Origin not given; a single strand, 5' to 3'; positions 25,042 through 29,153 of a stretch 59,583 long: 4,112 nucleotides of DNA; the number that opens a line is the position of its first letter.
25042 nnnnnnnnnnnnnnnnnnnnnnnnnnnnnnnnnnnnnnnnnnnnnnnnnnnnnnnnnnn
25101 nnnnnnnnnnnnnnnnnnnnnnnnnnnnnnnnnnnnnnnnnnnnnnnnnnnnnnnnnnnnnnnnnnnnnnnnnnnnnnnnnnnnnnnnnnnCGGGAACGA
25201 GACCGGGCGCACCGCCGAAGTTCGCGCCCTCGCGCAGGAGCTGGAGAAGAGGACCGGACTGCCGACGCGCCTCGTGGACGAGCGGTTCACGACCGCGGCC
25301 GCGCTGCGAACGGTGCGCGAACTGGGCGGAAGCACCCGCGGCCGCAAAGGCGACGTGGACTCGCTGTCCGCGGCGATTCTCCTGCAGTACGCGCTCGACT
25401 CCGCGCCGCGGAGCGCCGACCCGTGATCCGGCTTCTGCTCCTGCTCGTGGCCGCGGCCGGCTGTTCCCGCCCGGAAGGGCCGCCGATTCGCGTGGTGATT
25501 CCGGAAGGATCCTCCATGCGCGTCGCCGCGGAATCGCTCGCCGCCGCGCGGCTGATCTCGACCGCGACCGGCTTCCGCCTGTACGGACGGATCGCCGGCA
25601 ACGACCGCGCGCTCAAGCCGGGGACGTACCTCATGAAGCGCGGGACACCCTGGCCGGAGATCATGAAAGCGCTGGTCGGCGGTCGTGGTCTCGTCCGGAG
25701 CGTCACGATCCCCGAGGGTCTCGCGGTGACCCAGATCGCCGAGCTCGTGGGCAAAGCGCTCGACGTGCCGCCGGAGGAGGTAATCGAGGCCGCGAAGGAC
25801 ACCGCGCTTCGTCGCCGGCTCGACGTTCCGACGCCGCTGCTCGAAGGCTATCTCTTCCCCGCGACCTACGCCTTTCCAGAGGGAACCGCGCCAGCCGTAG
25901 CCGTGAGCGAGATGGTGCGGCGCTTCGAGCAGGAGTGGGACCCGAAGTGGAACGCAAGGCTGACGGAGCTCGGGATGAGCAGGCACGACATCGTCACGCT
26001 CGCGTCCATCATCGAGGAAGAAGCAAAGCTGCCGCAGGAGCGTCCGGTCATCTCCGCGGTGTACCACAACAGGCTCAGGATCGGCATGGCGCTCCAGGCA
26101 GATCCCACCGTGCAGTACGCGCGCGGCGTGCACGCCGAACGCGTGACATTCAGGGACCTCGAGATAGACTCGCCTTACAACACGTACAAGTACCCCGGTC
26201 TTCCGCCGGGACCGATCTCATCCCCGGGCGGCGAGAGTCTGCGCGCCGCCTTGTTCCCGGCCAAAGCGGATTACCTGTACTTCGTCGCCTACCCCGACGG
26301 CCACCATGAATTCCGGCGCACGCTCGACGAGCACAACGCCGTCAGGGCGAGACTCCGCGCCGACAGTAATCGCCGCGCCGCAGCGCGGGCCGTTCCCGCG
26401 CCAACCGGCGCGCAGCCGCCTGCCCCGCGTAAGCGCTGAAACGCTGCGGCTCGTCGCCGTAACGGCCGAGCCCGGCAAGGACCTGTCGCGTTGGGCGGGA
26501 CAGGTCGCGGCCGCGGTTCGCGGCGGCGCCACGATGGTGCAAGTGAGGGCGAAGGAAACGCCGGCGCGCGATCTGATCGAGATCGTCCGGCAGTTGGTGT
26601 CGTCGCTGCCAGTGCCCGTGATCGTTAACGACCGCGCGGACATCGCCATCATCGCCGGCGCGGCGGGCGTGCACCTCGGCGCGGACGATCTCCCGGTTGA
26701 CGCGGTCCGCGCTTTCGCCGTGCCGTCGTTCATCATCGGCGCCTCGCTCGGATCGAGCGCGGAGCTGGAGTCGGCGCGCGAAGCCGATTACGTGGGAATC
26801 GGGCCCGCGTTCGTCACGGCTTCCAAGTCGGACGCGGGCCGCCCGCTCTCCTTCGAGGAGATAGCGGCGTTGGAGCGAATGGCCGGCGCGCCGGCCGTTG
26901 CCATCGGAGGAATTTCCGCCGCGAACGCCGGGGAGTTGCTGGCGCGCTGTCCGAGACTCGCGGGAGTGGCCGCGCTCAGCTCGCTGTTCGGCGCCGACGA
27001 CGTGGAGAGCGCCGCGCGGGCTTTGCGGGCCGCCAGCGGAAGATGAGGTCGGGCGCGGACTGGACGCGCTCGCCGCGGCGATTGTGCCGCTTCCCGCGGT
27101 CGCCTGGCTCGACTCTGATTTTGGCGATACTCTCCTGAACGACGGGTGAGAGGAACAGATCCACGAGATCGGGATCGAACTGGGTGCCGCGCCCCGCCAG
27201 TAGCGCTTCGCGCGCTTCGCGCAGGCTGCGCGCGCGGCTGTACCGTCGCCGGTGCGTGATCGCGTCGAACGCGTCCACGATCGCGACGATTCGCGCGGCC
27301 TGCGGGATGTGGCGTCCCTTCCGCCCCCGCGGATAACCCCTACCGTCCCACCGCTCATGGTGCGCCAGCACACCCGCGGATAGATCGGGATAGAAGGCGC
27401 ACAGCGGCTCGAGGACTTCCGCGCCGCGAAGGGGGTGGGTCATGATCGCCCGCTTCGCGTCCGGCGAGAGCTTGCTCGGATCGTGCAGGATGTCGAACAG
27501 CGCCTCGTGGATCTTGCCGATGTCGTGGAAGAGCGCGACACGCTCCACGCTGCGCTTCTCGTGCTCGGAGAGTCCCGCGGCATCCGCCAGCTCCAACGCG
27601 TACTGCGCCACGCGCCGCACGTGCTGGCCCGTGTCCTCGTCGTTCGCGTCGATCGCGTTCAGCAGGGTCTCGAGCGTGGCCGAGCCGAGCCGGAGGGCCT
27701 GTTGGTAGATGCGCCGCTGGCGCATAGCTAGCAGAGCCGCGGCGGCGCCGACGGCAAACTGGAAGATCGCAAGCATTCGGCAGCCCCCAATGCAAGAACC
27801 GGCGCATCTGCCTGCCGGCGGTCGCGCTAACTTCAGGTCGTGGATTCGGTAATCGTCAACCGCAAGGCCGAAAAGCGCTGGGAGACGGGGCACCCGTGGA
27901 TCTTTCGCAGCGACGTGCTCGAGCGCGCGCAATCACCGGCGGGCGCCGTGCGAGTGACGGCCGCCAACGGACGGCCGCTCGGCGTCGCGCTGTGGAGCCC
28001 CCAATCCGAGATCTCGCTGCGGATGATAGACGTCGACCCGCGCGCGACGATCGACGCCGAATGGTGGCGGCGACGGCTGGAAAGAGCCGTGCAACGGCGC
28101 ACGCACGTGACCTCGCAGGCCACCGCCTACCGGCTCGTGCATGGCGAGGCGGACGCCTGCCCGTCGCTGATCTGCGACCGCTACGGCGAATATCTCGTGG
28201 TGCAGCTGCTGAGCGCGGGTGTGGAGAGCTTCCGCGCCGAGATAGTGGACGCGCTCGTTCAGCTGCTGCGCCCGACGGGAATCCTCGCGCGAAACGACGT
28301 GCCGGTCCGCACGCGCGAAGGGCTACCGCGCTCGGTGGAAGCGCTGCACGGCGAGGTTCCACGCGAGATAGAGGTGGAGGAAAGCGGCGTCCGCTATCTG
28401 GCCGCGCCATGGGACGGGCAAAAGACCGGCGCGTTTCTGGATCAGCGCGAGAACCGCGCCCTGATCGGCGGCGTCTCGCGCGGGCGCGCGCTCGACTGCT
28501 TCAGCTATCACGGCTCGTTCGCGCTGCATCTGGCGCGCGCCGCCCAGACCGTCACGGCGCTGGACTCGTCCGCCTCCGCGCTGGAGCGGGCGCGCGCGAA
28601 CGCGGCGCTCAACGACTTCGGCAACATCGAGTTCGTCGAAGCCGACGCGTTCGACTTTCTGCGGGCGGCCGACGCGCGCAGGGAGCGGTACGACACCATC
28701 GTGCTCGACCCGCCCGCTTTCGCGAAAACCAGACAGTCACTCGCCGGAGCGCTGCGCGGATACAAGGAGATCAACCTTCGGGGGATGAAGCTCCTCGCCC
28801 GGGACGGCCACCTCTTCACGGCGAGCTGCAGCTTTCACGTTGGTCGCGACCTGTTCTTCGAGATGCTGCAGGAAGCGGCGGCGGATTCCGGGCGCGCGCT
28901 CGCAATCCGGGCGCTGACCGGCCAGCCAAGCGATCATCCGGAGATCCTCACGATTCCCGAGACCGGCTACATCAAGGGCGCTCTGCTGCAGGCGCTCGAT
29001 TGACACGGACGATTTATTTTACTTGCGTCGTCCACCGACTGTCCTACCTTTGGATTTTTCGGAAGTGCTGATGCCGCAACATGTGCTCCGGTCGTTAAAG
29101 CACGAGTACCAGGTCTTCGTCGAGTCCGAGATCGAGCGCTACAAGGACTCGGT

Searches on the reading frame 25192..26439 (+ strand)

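Call 62: search_protein_families(library=pfam, proteins=[window:25192-26439:+], max_evalue=0.0001)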
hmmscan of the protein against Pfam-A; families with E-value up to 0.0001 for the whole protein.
window:25192-26439:+ (415 aa): 1 family
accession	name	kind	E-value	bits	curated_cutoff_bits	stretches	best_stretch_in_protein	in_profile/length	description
PF02618.21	YceG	-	1.1e-84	284.7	32.4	1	101-385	1-273/275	YceG-like family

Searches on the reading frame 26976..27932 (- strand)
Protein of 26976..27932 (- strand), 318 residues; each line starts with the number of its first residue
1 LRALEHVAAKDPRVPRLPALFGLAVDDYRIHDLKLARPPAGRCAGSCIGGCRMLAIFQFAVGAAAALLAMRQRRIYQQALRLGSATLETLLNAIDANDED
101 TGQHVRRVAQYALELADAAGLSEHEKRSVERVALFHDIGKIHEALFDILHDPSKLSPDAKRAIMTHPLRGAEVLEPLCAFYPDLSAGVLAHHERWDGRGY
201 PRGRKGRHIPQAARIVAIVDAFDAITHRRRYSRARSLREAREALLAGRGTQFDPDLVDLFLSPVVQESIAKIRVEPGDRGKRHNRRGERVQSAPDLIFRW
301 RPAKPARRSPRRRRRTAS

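Call 22: search_protein_families(library=pfam, proteins=[window:26976-27932:-], max_evalue=0.001)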
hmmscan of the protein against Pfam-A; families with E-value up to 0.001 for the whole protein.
window:26976-27932:- (318 aa): 2 families
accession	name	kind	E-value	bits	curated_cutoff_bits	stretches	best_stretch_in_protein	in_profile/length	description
PF13487.12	HD_5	-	2.2e-28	99.6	27.2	1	90-256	3-170/170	HD domain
PF01966.28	HD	-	6.6e-16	59.1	22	1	102-224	2-115/116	HD domain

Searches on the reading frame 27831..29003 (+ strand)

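Call 62: search_protein_families(library=pfam, proteins=[window:27831-29003:+], max_evalue=0.0001)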
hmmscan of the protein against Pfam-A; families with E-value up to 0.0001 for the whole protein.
window:27831-29003:+ (390 aa): 7 families
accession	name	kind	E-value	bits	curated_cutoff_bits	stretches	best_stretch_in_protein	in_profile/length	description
PF10672.15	Methyltrans_SAM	-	1.5e-18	67.5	27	1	102-351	3-257/286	S-adenosylmethionine-dependent methyltransferase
PF17785.7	PUA_3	-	5.4e-15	55.4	22.6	1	7-66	1-62/64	PUA-like domain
PF13847.12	Methyltransf_31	-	6.3e-10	39.3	27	1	219-337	6-114/145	Methyltransferase domain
PF13649.12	Methyltransf_25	-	8.5e-08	33.2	27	1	222-292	3-70/97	Methyltransferase domain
PF03602.21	Cons_hypoth95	-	1.9e-07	31.4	24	1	215-305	40-133/182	Conserved hypothetical protein 95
PF05175.20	MTS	-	6.1e-07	29.7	23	1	218-330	33-138/170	Methyltransferase small domain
PF08241.18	Methyltransf_11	-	4.2e-05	24.5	21.2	0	227-276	7-54/95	Methyltransferase domain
